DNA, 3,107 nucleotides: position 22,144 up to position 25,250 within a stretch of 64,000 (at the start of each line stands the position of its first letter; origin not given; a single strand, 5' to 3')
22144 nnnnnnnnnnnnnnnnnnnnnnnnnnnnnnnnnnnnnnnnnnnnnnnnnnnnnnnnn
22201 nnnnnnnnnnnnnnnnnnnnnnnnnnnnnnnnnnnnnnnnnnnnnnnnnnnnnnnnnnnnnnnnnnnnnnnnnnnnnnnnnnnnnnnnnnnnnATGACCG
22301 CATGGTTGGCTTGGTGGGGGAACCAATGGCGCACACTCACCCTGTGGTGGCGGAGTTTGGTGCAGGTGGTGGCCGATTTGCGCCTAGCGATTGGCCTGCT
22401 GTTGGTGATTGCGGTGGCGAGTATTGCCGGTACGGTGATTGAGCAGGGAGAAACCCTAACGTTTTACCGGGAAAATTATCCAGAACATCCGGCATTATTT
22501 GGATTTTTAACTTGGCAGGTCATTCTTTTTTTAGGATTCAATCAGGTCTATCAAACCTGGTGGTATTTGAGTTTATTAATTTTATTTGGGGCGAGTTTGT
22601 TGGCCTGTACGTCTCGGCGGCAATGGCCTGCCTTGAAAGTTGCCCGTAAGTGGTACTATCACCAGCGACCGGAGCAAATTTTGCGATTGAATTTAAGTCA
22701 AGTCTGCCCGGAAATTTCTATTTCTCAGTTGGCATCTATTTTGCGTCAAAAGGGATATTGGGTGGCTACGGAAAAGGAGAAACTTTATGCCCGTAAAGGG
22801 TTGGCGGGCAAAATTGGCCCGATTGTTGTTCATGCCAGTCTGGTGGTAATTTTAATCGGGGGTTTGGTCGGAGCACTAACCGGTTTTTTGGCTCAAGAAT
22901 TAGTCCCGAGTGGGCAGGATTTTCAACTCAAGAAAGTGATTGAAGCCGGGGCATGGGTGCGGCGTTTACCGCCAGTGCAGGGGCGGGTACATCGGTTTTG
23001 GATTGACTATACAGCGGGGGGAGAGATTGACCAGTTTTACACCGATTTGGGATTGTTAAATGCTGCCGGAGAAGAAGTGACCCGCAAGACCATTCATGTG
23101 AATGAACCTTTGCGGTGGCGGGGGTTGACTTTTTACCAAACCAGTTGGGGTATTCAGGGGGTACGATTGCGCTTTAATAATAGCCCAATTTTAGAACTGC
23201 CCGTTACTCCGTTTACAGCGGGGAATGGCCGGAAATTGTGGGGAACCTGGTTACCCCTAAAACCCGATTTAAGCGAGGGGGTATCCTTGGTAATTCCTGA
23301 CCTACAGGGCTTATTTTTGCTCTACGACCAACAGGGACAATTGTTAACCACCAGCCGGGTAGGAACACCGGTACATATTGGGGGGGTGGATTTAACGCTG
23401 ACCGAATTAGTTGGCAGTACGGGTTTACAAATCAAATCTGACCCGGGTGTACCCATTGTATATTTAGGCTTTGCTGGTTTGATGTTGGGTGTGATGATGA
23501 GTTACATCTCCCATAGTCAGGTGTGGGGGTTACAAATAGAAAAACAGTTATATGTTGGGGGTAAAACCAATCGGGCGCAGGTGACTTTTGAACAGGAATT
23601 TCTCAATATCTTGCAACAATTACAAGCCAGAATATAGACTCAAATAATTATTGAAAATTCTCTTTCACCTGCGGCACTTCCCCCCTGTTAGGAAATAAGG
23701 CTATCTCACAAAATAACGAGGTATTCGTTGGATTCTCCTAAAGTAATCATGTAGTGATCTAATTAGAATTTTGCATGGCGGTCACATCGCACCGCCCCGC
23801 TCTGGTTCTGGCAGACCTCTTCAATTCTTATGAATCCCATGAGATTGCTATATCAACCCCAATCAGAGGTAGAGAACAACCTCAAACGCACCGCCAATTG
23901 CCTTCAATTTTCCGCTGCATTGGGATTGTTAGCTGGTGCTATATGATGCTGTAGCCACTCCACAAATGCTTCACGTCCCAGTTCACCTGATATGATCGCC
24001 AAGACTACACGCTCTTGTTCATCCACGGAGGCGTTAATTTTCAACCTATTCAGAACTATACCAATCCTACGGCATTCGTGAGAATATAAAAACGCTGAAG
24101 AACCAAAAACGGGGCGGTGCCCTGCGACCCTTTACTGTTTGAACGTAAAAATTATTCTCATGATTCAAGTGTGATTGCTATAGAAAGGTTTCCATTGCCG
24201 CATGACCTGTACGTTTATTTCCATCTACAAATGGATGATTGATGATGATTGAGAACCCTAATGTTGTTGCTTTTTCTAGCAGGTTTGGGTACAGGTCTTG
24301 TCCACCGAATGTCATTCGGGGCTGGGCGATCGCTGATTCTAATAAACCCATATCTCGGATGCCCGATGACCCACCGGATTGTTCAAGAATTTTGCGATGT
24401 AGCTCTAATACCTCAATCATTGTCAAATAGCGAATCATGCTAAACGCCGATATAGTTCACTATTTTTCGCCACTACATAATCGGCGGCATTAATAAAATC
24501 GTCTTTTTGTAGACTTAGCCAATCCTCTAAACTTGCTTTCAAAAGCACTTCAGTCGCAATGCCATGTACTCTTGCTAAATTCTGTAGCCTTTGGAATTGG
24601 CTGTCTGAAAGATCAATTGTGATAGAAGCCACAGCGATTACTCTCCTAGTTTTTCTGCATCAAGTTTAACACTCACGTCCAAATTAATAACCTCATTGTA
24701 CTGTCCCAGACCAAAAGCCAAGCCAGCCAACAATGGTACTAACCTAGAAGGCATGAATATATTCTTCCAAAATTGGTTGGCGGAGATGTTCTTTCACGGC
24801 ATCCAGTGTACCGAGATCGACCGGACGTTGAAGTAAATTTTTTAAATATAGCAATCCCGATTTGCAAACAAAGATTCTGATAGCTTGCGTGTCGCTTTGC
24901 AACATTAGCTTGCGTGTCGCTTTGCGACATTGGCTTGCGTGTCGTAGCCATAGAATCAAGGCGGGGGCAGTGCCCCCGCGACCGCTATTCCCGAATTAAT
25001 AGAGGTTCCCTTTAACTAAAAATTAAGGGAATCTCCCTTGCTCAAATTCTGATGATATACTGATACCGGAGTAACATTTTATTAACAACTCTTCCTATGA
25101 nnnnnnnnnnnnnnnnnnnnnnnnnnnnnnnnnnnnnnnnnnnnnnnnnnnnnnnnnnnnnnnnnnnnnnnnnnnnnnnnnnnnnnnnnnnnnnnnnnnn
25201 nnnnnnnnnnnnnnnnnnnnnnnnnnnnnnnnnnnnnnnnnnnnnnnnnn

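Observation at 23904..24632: Doc toxin gene split by a MITE while its RHH-like antitoxin stays intact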

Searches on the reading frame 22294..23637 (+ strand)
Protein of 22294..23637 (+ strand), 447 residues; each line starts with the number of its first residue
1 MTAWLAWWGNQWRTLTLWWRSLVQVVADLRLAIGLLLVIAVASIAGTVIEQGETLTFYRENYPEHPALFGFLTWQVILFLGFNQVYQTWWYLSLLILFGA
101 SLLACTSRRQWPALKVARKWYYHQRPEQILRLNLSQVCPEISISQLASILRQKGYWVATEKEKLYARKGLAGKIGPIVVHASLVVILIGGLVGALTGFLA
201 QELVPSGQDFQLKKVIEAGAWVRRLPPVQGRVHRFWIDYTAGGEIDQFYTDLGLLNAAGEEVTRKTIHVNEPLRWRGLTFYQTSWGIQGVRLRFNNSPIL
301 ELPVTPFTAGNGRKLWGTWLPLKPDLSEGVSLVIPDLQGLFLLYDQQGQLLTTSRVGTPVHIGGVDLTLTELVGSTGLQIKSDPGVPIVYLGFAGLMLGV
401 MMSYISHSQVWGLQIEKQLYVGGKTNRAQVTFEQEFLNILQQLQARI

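Call 17: find_encoding_contigs(protein=window:22294-23637:+, flank=8000, max_places=8)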
Protein window:22294-23637:+ (447 aa): 2 contigs read that carry it; 1 place shown.
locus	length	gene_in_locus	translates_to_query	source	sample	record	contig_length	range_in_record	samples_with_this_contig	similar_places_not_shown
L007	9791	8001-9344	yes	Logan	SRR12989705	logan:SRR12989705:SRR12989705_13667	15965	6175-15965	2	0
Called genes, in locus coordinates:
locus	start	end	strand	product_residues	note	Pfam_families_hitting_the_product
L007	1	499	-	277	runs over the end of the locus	PF00753:Lactamase_B, PF16123:HAGH_C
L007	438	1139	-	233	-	PF02557:VanY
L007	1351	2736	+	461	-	PF01145:Band_7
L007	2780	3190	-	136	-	PF00226:DnaJ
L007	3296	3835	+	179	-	-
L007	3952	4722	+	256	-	PF00318:Ribosomal_S2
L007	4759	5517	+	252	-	PF00889:EF_TS, PF25025:EF-Ts_N (weak)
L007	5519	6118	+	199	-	PF02572:CobA_CobO_BtuR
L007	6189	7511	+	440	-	PF01933:CofD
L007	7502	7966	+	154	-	PF02367:TsaE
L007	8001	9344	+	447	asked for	PF05140:ResB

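Call 37: list_cluster_members(proteins=[P0121, window:22294-23637:+])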
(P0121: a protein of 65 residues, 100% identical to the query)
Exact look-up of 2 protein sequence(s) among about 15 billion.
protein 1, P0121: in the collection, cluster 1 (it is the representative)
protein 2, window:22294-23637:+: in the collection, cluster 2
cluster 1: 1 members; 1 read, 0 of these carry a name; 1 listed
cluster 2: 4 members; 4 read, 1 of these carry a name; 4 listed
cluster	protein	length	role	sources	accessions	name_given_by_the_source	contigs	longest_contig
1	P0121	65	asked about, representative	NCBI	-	-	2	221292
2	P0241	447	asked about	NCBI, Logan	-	-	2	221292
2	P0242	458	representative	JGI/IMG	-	cytochrome c biogenesis protein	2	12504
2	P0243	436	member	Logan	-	-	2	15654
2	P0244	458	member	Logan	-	-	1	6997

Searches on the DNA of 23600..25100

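Call 42: search_rna_families(source=window, start=23600, end=25100, threshold=evalue, max_evalue=1)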
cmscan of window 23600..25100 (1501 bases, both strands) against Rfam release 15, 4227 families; matches with E-value up to 1: 0.
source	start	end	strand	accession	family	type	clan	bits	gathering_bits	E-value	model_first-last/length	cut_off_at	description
